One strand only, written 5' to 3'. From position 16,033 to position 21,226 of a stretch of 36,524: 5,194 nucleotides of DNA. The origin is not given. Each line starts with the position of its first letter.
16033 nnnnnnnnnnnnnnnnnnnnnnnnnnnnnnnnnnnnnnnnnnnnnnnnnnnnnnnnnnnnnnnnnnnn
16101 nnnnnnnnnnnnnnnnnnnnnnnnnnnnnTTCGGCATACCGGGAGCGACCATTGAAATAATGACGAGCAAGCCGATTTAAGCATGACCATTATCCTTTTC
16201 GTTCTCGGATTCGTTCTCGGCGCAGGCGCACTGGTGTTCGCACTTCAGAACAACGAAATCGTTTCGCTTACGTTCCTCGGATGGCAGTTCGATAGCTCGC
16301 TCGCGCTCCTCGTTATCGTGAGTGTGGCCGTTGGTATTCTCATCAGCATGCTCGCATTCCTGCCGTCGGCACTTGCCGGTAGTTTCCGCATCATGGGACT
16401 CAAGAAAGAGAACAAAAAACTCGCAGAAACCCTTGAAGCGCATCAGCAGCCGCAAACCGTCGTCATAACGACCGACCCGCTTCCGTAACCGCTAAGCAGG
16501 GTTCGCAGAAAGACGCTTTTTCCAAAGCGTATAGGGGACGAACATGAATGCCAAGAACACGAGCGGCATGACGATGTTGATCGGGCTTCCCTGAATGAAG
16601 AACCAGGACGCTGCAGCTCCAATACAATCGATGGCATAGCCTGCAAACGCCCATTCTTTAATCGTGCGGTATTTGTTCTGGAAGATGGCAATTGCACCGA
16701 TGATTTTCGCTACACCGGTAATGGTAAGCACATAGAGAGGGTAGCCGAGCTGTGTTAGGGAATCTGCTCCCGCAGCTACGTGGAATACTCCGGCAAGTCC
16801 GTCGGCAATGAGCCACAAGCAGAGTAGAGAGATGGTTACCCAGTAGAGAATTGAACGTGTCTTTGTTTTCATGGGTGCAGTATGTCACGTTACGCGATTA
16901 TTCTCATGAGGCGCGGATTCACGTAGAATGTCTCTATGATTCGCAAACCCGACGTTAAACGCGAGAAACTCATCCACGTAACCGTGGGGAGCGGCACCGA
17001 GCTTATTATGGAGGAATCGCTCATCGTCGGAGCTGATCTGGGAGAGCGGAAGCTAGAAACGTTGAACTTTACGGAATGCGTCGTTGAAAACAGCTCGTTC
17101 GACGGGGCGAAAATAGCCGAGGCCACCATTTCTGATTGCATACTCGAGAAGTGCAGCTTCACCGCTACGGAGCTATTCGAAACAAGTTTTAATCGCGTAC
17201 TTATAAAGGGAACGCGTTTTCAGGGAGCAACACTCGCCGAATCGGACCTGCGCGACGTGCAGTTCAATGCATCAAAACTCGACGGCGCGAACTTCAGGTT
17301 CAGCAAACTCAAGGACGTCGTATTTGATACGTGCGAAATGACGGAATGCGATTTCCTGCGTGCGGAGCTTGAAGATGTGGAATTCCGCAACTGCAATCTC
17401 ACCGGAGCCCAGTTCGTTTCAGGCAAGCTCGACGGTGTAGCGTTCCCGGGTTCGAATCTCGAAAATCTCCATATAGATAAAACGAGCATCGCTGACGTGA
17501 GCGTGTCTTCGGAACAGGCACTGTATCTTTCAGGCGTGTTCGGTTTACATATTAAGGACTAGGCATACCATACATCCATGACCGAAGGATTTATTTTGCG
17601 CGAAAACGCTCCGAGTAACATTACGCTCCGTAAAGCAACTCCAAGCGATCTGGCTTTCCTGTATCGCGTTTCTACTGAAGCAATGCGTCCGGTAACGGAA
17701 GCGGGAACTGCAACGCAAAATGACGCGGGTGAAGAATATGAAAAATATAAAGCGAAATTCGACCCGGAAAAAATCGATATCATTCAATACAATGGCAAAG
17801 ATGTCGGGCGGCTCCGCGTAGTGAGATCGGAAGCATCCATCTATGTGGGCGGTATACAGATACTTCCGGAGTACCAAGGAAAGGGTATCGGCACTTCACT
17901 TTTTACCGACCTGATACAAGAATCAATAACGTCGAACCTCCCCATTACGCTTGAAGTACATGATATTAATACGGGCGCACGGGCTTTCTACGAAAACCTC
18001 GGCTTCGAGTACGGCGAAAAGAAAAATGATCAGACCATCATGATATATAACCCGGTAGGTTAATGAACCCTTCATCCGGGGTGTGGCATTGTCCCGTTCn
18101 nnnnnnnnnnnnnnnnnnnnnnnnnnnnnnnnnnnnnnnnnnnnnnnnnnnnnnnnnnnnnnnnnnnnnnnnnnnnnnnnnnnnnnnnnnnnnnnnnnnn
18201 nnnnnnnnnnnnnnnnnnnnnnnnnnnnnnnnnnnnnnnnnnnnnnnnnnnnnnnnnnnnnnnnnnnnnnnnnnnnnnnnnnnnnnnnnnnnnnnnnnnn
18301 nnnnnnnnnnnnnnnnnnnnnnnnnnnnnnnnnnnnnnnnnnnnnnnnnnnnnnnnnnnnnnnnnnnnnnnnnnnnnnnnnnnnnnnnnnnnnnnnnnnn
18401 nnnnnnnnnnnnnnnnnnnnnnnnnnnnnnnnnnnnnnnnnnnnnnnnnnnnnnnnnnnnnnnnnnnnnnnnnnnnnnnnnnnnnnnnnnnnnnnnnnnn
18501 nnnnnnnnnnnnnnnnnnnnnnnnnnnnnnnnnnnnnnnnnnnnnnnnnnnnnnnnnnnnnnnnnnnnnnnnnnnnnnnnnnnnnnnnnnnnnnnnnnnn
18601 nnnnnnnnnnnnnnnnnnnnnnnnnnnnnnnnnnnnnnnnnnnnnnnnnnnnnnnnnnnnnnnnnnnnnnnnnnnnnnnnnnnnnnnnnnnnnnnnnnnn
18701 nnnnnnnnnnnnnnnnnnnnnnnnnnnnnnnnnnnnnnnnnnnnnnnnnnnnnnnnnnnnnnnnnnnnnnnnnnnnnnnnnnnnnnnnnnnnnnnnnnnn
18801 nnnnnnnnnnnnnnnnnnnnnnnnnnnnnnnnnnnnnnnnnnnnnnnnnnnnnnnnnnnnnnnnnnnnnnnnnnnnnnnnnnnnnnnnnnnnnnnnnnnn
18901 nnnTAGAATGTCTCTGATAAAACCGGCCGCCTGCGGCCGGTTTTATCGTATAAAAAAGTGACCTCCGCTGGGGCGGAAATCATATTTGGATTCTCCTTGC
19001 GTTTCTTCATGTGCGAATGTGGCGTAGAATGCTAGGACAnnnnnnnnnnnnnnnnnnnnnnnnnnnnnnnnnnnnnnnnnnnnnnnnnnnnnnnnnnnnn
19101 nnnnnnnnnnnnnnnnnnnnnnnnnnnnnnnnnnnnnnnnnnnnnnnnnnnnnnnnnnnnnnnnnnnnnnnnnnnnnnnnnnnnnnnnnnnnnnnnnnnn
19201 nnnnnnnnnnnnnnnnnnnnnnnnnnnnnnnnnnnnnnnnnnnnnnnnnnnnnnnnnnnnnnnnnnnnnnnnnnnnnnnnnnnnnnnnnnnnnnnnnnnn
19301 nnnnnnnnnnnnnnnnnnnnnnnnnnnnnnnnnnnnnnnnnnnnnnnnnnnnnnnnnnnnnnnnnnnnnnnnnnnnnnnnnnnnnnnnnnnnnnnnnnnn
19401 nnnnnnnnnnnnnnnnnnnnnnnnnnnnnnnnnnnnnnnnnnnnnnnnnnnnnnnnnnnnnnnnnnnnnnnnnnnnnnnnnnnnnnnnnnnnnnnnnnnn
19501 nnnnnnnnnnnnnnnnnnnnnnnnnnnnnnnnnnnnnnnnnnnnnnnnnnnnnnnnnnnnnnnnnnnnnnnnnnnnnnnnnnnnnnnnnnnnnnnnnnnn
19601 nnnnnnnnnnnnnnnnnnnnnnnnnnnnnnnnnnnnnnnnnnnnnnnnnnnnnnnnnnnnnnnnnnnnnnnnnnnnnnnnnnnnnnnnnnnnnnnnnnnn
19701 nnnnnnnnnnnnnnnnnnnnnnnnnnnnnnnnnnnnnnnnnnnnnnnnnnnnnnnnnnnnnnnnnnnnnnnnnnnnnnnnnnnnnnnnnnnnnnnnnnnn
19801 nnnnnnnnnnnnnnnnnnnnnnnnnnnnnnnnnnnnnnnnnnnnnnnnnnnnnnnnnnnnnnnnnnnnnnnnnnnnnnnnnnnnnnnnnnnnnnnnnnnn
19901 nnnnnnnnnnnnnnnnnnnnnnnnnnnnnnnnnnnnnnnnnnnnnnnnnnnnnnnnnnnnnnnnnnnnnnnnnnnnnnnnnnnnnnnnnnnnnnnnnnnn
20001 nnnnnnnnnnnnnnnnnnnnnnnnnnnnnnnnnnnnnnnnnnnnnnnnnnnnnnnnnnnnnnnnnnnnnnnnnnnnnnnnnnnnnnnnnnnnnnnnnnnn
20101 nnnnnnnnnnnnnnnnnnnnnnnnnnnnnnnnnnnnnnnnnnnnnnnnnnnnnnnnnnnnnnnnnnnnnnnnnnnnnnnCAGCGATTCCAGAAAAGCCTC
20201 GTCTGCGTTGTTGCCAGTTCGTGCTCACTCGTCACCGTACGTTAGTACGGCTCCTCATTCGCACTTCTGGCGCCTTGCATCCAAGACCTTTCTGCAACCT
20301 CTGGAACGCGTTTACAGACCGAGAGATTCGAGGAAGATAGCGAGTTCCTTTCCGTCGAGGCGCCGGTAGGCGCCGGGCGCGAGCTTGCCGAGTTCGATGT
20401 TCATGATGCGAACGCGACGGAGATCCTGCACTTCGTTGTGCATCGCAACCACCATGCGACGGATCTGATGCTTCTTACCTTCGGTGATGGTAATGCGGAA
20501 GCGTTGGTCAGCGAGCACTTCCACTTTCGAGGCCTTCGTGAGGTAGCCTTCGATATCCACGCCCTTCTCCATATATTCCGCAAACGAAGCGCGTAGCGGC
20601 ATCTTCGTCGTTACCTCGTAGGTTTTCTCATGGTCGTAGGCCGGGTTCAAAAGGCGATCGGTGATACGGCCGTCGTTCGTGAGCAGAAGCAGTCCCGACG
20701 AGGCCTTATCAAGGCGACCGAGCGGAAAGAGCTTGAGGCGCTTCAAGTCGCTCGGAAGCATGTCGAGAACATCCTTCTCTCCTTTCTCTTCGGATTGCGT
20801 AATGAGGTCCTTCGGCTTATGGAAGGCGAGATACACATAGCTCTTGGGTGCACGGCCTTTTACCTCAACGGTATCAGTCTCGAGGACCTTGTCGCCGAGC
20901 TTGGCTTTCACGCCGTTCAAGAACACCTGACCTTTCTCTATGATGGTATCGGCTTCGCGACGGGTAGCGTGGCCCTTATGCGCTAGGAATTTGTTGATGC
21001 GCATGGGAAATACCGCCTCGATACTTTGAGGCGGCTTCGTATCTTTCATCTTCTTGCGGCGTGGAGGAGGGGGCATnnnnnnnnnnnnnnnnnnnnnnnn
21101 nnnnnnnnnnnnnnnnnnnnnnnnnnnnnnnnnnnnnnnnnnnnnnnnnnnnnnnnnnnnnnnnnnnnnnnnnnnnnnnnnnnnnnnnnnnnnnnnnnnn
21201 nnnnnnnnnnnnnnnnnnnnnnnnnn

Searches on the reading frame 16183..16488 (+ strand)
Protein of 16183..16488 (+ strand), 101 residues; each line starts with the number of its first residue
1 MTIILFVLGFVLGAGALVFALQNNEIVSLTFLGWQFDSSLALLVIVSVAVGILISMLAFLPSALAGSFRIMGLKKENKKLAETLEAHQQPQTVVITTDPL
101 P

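Call 9: search_protein_families(library=pfam, proteins=[window:16183-16488:+], max_evalue=0.01)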
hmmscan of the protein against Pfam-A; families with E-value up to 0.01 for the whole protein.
window:16183-16488:+ (101 aa): 2 families
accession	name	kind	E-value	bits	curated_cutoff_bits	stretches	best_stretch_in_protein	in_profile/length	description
PF06305.16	LapA_dom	-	2.7e-14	53.3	28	1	22-84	1-63/64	Lipopolysaccharide assembly protein A domain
PF13727.12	CoA_binding_3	-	0.0024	18.4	25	1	5-91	22-103/175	CoA-binding domain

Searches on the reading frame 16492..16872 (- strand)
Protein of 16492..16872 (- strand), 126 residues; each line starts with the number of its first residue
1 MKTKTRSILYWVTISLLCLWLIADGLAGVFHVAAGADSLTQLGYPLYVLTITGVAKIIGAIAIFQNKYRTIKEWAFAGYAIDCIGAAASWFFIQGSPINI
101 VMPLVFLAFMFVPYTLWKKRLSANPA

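Call 9: search_protein_families(library=pfam, proteins=[window:16492-16872:-], max_evalue=0.01)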
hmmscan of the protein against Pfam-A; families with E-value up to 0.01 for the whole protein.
window:16492-16872:- (126 aa): 1 family
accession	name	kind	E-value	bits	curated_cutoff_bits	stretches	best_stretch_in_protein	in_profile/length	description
PF13564.11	DoxX_2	-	5e-14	52.7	26.3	1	15-111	4-101/103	DoxX-like family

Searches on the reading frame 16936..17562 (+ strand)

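Call 9: search_protein_families(library=pfam, proteins=[window:16936-17562:+], max_evalue=0.01)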
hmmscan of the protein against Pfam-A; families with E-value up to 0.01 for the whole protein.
window:16936-17562:+ (208 aa): 7 families
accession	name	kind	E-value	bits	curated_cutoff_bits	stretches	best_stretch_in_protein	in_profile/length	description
PF13599.13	Pentapeptide_4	-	5.5e-32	110.1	38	2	104-179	2-77/78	Pentapeptide repeat region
PF00805.28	Pentapeptide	-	3.4e-19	68.5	20.2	2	114-152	2-40/40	Pentapeptide repeats (8 copies)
PF13576.12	Pentapeptide_3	-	7.6e-13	48.9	27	2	110-153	1-47/48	Pentapeptide repeats (9 copies)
PF23894.2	LD_SV2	-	3.2e-10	40.6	29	2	119-178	31-90/92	SV2A/B/C luminal domain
PF25296.1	Decapeptide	-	5.6e-08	33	45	1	103-160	15-72/74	Decapeptide repeat region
PF13229.12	Beta_helix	-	0.0045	17.1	25.9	0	43-182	11-131/158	Right handed beta helix region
PF12541.14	DUF3737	-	0.009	15.7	23.9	0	47-157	79-185/275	Protein of unknown function (DUF3737)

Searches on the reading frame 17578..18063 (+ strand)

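Call 9: search_protein_families(library=pfam, proteins=[window:17578-18063:+], max_evalue=0.01)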
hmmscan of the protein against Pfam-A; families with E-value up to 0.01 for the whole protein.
window:17578-18063:+ (161 aa): 6 families
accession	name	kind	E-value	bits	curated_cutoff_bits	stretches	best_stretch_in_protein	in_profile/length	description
PF00583.31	Acetyltransf_1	-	9e-12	45.7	20.7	1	52-143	18-116/116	Acetyltransferase (GNAT) family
PF13508.13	Acetyltransf_7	-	1.3e-10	41.9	27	1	69-144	8-83/84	Acetyltransferase (GNAT) domain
PF13673.13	Acetyltransf_10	-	5.1e-09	36.6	23.6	1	55-145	20-109/128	Acetyltransferase (GNAT) domain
PF08445.16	FR47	-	5.1e-08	33.2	22.1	1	89-146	23-80/86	FR47-like protein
PF13302.13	Acetyltransf_3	-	9.8e-06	26.7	25.4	1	15-144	2-138/138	Acetyltransferase (GNAT) domain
PF13527.13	Acetyltransf_9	-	0.00079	19.9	25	1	17-145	2-126/127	Acetyltransferase (GNAT) domain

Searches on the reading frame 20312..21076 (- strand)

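Call 10: search_protein_families(library=pfam, proteins=[window:20312-21076:-], max_evalue=0.01)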
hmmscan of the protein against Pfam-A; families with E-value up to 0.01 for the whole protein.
window:20312-21076:- (254 aa): 2 families
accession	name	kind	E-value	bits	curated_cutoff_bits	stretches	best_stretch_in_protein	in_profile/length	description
PF00849.27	PseudoU_synth_2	-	9.2e-21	75.1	26.8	1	82-209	2-150/152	RNA pseudouridylate synthase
PF01479.30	S4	-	6.2e-10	39.1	22.8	1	25-70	1-48/48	S4 domain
